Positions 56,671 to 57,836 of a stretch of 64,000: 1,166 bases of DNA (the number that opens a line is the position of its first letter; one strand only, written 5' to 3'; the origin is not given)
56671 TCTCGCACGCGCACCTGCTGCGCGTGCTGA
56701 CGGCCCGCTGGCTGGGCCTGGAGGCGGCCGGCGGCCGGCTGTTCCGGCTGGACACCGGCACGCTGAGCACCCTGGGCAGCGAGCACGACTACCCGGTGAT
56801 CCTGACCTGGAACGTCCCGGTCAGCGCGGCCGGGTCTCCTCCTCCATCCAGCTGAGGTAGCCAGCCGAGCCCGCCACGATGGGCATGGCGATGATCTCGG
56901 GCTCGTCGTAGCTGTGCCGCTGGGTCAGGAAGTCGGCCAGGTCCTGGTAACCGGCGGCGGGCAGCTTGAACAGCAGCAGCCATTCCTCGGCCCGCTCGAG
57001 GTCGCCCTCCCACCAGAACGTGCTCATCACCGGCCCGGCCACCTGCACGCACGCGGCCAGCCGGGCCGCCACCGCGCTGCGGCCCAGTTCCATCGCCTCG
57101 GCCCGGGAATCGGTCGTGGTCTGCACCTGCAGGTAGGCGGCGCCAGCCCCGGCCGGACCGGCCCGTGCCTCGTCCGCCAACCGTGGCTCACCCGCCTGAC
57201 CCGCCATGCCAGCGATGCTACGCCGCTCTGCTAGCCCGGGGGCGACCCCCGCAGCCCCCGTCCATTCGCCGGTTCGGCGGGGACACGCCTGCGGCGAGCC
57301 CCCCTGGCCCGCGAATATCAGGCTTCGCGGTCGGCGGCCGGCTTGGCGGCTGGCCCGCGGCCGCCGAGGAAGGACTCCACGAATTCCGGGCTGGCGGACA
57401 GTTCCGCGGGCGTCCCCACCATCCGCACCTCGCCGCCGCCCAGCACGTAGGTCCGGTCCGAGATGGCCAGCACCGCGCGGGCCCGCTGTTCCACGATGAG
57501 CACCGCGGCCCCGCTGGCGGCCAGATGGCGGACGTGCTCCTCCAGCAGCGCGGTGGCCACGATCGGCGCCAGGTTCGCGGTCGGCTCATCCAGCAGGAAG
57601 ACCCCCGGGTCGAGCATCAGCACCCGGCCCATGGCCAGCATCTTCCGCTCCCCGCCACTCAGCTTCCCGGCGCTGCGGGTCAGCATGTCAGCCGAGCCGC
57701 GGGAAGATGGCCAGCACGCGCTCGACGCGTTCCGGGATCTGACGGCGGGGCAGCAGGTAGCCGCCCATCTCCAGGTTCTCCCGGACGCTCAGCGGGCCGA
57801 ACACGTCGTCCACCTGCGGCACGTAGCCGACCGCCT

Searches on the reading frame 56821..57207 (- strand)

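Call 82: search_protein_families(library=pfam, proteins=[window:56821-57207:-])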
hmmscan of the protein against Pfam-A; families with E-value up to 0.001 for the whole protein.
window:56821-57207:- (128 aa): 1 family
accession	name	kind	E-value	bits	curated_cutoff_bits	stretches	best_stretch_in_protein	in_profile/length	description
PF03091.20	CutA1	-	3.3e-30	104.2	22.4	1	28-124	3-99/99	CutA1 divalent ion tolerance protein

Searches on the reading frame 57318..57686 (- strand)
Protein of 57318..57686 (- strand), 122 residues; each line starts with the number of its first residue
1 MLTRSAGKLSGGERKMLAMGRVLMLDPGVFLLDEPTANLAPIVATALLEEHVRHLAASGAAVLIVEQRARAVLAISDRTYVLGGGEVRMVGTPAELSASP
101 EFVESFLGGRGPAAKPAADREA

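Call 82: search_protein_families(library=pfam, proteins=[window:57318-57686:-])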
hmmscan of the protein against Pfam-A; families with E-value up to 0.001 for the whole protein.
window:57318-57686:- (122 aa): 1 family
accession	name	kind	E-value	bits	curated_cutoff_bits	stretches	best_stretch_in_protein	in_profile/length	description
PF00005.33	ABC_tran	-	1.1e-06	29.8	25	1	4-37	104-137/137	ABC transporter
